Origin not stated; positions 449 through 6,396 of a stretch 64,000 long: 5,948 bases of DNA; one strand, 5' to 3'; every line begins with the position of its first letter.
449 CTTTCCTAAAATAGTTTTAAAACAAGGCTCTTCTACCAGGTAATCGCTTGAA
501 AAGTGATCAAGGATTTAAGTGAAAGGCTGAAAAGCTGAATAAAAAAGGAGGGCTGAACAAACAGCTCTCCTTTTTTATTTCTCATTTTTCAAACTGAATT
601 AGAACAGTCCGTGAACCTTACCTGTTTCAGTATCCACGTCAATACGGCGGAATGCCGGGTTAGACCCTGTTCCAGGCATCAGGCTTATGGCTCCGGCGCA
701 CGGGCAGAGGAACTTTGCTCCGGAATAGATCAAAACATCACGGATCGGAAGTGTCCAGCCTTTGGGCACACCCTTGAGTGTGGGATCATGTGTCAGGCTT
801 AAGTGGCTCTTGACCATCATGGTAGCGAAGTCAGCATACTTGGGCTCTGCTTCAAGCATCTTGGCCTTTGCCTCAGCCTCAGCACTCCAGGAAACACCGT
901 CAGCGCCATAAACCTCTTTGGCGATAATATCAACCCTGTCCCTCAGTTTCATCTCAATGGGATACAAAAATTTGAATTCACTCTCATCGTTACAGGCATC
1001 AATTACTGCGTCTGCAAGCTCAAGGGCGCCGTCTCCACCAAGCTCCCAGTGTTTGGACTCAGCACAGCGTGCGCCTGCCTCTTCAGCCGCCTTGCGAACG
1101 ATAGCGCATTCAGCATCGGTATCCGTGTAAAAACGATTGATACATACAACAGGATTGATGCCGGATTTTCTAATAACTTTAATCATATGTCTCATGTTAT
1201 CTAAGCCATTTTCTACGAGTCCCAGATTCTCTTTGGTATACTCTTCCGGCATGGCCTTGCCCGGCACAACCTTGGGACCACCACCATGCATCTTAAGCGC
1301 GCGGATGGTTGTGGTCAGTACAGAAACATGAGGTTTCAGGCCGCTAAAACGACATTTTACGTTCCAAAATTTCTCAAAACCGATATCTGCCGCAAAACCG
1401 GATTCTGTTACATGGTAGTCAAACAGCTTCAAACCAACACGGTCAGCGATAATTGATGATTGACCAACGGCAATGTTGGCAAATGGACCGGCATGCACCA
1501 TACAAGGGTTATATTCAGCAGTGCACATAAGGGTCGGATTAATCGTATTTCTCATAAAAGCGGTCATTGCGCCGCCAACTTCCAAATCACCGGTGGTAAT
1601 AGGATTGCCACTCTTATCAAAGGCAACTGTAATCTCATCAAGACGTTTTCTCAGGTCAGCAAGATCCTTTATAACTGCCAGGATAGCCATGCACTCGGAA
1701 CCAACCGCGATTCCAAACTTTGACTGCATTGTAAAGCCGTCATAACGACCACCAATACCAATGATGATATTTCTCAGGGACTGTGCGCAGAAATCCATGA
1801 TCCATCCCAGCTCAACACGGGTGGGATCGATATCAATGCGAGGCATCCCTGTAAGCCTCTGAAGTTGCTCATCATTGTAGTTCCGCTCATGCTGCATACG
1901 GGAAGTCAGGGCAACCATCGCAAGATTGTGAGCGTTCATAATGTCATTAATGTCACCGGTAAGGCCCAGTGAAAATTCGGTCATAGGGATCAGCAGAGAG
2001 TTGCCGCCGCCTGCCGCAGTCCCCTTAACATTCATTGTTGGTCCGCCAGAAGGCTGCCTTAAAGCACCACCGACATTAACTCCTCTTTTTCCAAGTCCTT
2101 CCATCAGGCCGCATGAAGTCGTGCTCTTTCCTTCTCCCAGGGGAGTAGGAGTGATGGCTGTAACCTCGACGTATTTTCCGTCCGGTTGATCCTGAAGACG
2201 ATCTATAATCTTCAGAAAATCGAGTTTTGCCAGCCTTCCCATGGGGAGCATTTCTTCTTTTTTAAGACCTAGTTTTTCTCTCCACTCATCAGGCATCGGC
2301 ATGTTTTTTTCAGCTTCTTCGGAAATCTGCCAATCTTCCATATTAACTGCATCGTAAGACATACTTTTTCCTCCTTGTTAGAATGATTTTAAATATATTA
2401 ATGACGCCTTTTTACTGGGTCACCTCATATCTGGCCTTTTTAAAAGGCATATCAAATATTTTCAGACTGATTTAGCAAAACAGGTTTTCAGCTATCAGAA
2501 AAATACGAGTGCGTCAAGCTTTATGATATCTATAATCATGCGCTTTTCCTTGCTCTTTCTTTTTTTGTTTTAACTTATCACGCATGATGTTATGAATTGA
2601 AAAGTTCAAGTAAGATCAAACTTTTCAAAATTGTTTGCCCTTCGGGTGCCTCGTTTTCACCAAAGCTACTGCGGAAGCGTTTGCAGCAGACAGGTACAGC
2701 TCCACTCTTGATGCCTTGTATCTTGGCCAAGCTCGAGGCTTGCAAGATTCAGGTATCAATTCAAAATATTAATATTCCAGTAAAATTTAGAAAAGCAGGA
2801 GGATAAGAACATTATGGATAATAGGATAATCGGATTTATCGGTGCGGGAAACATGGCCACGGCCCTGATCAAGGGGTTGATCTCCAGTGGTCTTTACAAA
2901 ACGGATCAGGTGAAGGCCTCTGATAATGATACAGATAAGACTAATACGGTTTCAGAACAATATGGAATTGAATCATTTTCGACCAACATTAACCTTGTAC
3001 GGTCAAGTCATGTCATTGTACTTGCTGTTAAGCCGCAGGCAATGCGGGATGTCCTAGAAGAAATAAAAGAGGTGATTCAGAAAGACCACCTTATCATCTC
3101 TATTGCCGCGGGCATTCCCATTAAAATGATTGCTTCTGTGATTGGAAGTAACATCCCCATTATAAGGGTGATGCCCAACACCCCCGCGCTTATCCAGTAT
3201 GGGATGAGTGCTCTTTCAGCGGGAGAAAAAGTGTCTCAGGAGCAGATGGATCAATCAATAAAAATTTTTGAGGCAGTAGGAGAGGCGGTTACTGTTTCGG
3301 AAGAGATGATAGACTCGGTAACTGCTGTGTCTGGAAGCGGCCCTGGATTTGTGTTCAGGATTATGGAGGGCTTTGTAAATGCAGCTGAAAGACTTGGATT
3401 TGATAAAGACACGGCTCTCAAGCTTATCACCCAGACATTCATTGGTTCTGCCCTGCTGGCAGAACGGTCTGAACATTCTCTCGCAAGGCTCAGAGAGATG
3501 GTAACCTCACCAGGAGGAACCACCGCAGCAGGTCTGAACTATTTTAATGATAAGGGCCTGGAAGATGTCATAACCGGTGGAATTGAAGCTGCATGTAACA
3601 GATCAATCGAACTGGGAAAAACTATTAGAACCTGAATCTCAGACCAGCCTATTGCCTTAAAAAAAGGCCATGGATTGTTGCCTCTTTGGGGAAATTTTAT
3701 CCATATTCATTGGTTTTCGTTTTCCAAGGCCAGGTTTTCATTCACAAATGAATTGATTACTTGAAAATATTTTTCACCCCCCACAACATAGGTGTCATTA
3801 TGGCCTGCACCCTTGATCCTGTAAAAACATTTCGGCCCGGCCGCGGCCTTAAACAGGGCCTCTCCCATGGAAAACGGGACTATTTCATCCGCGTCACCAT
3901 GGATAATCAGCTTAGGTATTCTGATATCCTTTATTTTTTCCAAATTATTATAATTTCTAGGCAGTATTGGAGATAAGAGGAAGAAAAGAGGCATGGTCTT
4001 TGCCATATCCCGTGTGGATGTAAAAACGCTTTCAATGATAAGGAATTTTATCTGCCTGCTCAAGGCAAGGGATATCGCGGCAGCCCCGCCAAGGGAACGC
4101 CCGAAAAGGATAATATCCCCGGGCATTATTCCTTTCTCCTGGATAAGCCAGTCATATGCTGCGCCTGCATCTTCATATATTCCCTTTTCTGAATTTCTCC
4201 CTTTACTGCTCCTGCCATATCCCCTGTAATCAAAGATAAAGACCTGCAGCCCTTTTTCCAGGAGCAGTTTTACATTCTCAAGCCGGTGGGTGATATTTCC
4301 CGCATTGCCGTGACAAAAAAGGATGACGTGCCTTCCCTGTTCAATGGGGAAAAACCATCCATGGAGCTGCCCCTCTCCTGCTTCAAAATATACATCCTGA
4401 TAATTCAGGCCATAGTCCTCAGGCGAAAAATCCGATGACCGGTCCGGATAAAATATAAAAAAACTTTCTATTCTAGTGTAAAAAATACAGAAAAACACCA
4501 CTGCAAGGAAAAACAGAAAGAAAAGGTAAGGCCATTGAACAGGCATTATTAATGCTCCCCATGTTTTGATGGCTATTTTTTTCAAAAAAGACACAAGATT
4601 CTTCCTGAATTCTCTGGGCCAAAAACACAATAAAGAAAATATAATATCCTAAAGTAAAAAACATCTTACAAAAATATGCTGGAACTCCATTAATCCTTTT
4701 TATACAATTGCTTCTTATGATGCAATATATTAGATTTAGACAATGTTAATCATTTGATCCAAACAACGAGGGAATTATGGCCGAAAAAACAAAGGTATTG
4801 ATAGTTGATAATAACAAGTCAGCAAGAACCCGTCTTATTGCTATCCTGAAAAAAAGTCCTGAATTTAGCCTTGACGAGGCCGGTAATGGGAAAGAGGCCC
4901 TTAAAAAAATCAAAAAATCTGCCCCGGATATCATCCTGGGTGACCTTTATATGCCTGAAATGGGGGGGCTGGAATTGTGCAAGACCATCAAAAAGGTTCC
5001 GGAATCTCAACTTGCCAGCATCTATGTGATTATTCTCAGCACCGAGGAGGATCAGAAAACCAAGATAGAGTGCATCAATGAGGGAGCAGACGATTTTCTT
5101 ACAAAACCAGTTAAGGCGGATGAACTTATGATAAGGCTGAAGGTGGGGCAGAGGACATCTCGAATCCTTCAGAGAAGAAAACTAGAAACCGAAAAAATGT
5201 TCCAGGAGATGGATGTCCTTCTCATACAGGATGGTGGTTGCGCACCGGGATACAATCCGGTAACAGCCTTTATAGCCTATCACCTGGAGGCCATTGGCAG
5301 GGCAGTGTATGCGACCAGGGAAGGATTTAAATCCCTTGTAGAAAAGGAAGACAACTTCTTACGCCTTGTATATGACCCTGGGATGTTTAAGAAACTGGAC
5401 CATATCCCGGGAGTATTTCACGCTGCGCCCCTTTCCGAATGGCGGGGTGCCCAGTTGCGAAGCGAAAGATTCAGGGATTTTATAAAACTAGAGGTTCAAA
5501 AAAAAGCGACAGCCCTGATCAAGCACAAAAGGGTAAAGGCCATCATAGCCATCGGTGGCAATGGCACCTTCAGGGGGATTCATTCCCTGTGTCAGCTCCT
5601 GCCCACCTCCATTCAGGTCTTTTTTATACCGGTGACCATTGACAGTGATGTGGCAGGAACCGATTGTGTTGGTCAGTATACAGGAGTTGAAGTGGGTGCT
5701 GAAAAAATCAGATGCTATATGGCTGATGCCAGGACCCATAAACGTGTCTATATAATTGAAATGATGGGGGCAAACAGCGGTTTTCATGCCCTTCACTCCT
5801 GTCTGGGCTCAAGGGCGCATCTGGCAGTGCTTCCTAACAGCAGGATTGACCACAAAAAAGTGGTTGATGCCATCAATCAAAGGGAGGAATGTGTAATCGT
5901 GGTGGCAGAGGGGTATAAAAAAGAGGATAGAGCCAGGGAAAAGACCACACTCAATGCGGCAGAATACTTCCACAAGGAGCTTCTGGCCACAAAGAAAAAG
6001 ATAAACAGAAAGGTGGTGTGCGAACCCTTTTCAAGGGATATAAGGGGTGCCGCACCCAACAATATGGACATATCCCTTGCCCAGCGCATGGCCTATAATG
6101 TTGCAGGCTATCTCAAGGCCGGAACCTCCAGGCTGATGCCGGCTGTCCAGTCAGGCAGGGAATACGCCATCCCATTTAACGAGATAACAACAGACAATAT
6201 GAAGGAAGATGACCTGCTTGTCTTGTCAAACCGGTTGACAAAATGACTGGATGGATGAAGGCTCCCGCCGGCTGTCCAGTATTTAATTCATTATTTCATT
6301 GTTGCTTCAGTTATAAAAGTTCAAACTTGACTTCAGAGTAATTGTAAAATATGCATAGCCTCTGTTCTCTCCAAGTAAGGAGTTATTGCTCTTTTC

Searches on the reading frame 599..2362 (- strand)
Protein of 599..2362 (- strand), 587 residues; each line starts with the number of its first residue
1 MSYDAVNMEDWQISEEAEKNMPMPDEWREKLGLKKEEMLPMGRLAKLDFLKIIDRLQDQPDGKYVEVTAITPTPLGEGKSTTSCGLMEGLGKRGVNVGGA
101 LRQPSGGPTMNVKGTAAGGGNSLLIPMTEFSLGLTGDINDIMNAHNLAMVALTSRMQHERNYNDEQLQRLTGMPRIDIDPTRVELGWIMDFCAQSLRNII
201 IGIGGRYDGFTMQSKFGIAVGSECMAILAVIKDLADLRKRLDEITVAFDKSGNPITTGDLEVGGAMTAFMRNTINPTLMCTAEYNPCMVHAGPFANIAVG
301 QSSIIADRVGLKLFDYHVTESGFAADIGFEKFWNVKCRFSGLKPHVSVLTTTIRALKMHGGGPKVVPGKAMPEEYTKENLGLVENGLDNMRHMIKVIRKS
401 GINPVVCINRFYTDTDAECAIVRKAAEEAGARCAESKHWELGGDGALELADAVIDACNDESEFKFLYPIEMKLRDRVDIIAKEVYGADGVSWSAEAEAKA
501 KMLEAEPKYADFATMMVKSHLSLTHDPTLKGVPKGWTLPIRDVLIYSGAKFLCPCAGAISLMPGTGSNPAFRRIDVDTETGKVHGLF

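Call 39: search_protein_families(library=pfam, proteins=[window:599-2362:-])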
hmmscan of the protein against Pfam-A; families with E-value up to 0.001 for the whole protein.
window:599-2362:- (587 aa): 1 family
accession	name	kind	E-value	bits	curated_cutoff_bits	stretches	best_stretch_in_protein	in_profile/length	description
PF01268.25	FTHFS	-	3.9e-209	695.9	27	1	9-587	2-556/556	Formate--tetrahydrofolate ligase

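Call 42: find_encoding_contigs(protein=window:599-2362:-, flank=10000, max_places=6)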
Protein window:599-2362:- (587 aa): no gene with exactly this product is on record in the collection.

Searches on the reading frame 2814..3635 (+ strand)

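Call 27: search_protein_families(library=pfam, proteins=[window:2814-3635:+])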
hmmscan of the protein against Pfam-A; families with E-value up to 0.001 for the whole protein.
window:2814-3635:+ (273 aa): 5 families
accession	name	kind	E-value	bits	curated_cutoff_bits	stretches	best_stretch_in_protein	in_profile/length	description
PF14748.11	P5CR_dimer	-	8.6e-33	113.2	25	1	163-267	1-105/105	Pyrroline-5-carboxylate reductase dimerisation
PF03807.23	F420_oxidored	-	9.5e-21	74.7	21.6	1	6-100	2-94/94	NADP oxidoreductase coenzyme F420-dependent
PF03446.21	NAD_binding_2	-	1.3e-06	28.9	21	1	6-97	2-92/161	NAD binding domain of 6-phosphogluconate dehydrogenase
PF01210.29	NAD_Gly3P_dh_N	-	6.7e-05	23.3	23.1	1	6-111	2-119/158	NAD-dependent glycerol-3-phosphate dehydrogenase N-terminus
PF02153.23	PDH_N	-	0.00011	22.2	26.5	1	38-98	17-79/154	Prephenate dehydrogenase, nucleotide-binding domain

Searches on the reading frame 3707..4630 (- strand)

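Call 27: search_protein_families(library=pfam, proteins=[window:3707-4630:-])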
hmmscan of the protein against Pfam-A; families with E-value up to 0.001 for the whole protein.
window:3707-4630:- (307 aa): 7 families
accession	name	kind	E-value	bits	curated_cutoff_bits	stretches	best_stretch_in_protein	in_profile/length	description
PF12146.15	Hydrolase_4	-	7.3e-18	65.2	27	1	100-220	4-127/239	Serine aminopeptidase, S33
PF00561.26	Abhydrolase_1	-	1.1e-14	55.2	25.8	1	102-191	2-89/245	alpha/beta hydrolase fold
PF12697.13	Abhydrolase_6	-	2.8e-09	38.4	26.3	1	103-214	1-106/217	Alpha/beta hydrolase family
PF00326.27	Peptidase_S9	-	1.3e-07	31.8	22.6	1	119-262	6-169/213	Prolyl oligopeptidase family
PF02230.22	Abhydrolase_2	-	3.4e-05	24.2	23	1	163-260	94-179/217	Phospholipase/Carboxylesterase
PF20408.4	Abhydrolase_11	-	0.00019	21.7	27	1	101-250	3-140/193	Alpha/beta hydrolase domain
PF20434.5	BD-FAE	-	0.00055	20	26.8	0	233-260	185-212/215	BD-FAE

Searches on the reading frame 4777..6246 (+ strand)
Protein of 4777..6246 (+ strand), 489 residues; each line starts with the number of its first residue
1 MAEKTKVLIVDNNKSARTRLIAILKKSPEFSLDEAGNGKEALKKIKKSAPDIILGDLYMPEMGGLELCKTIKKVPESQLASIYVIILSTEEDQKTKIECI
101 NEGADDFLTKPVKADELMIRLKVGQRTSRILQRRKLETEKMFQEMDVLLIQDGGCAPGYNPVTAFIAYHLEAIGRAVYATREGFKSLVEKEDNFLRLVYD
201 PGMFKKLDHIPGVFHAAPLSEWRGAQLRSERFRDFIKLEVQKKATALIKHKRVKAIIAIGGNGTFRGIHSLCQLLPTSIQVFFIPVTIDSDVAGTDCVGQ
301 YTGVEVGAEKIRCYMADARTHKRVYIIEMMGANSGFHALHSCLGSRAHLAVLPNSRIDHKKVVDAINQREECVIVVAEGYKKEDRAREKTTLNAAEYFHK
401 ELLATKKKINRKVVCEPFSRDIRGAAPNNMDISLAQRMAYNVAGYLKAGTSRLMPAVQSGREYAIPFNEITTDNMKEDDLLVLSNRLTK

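Call 27: search_protein_families(library=pfam, proteins=[window:4777-6246:+])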
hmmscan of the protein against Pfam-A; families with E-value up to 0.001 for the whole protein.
window:4777-6246:+ (489 aa): 2 families
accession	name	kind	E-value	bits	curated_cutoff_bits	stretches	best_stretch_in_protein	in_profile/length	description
PF00365.25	PFK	-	2.5e-48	165.3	30.9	1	147-443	2-274/277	Phosphofructokinase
PF00072.30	Response_reg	-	3e-27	95.4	30.2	1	7-121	1-110/111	Response regulator receiver domain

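Call 78: find_homologous_proteins(query=window:4777-6246:+, max_evalue=1e-80)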
Query window:4777-6246:+ (489 aa): 538 proteins with E <= 1e-80 among 8000 candidates; the best 120 are listed.
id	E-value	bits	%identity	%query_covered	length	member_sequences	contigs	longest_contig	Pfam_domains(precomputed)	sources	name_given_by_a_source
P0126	0.0e+0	1079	99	100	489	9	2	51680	PF00365.26,PF00072.31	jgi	jgi:6-phosphofructokinase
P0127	1.9e-258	876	79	100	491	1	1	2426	PF00365.26,PF00072.31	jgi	jgi:6-phosphofructokinase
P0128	6.6e-253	857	78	100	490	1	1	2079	PF00365.26,PF00072.31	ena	-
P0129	1.2e-252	857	77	100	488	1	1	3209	PF00365.26,PF00072.31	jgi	-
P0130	1.5e-252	856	77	100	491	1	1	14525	PF00365.26,PF00072.31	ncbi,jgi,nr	ncbi:MAG: 6-phosphofructokinase [Deltaproteobacteria bacterium]|nr:6-phosphofructokinase [Deltaprote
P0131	1.0e-251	854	78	100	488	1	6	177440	PF00365.26,PF00072.31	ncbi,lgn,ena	ncbi:6-phosphofructokinase [Thermodesulfobacteriota bacterium]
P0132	1.6e-251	853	78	100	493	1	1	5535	PF00365.26,PF00072.31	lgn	-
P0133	3.7e-251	852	76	100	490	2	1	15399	PF00365.26,PF00072.31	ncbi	ncbi:6-phosphofructokinase [Thermodesulfobacteriota bacterium]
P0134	1.0e-249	847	77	100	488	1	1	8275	PF00365.26,PF00072.31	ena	-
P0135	4.1e-246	835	75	100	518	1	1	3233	PF00365.26,PF00072.31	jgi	-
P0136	4.6e-246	835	75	100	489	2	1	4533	PF00365.26,PF00072.31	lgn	-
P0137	6.6e-246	834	76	100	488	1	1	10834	PF00365.26,PF00072.31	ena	-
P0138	5.3e-245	831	75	100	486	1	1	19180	PF00365.26,PF00072.31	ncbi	-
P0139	1.2e-244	830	75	100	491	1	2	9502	PF00365.26,PF00072.31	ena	-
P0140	1.3e-244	830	75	100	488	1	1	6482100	PF00365.26,PF00072.31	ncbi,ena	-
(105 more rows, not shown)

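Call 79: find_encoding_contigs(protein=P0126, flank=4000, max_places=10)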
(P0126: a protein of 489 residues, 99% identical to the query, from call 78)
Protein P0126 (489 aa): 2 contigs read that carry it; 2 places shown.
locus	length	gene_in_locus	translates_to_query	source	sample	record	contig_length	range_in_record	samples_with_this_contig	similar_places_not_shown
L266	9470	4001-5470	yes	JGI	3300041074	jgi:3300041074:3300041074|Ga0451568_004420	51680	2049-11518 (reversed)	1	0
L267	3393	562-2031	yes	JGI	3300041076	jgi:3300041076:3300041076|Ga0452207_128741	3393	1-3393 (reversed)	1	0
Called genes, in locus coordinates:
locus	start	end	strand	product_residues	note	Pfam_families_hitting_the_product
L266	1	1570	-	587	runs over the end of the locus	PF01268:FTHFS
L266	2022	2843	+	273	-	PF03446:NAD_binding_2 (weak), PF03807:F420_oxidored, PF14748:P5CR_dimer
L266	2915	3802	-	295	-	PF00561:Abhydrolase_1, PF12146:Hydrolase_4, PF12697:Abhydrolase_6 (weak), PF00326:Peptidase_S9 (weak)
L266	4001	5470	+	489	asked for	PF00072:Response_reg, PF00365:PFK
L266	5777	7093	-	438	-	PF01964:ThiC_Rad_SAM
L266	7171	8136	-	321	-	PF08543:Phos_pyr_kin, PF00294:PfkB (weak)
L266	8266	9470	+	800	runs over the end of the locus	PF05226:CHASE2, PF00211:Guanylate_cyc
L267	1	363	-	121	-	?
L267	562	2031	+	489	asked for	PF00072:Response_reg, PF00365:PFK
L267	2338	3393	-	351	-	?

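Call 80: find_encoding_contigs(protein=P0131, flank=4000, max_places=4)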
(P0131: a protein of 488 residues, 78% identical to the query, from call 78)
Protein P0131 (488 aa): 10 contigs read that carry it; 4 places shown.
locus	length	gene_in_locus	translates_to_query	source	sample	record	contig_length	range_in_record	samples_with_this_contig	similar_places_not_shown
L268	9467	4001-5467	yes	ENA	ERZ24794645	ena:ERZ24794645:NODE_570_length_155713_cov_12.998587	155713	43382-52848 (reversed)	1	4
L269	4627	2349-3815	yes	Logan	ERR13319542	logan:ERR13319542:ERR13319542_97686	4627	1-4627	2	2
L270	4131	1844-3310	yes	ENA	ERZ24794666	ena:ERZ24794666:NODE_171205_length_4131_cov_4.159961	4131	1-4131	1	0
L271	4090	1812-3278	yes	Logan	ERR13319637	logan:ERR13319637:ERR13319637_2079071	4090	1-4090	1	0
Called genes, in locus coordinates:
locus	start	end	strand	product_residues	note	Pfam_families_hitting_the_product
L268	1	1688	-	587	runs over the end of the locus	PF01268:FTHFS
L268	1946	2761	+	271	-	PF03807:F420_oxidored, PF14748:P5CR_dimer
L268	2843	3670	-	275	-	PF02230:Abhydrolase_2 (faint), PF00561:Abhydrolase_1, PF12146:Hydrolase_4, PF12697:Abhydrolase_6, PF00326:Peptidase_S9 (faint)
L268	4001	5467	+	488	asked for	PF00072:Response_reg, PF00365:PFK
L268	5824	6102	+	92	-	PF00216:Bac_DNA_binding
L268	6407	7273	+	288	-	PF02578:Cu-oxidase_4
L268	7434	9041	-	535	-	PF00939:Na_sulph_symp, PF03600:CitMHS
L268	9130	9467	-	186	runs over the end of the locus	PF00571:CBS (weak)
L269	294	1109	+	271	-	PF03807:F420_oxidored, PF14748:P5CR_dimer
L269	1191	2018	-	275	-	PF02230:Abhydrolase_2 (faint), PF00561:Abhydrolase_1, PF12146:Hydrolase_4, PF12697:Abhydrolase_6, PF00326:Peptidase_S9 (faint)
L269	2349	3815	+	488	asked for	PF00072:Response_reg, PF00365:PFK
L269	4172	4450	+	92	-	PF00216:Bac_DNA_binding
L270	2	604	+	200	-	?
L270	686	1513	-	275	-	PF02230:Abhydrolase_2 (faint), PF00561:Abhydrolase_1, PF12146:Hydrolase_4, PF12697:Abhydrolase_6, PF00326:Peptidase_S9 (faint)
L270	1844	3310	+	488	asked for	PF00072:Response_reg, PF00365:PFK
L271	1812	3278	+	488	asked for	PF00072:Response_reg, PF00365:PFK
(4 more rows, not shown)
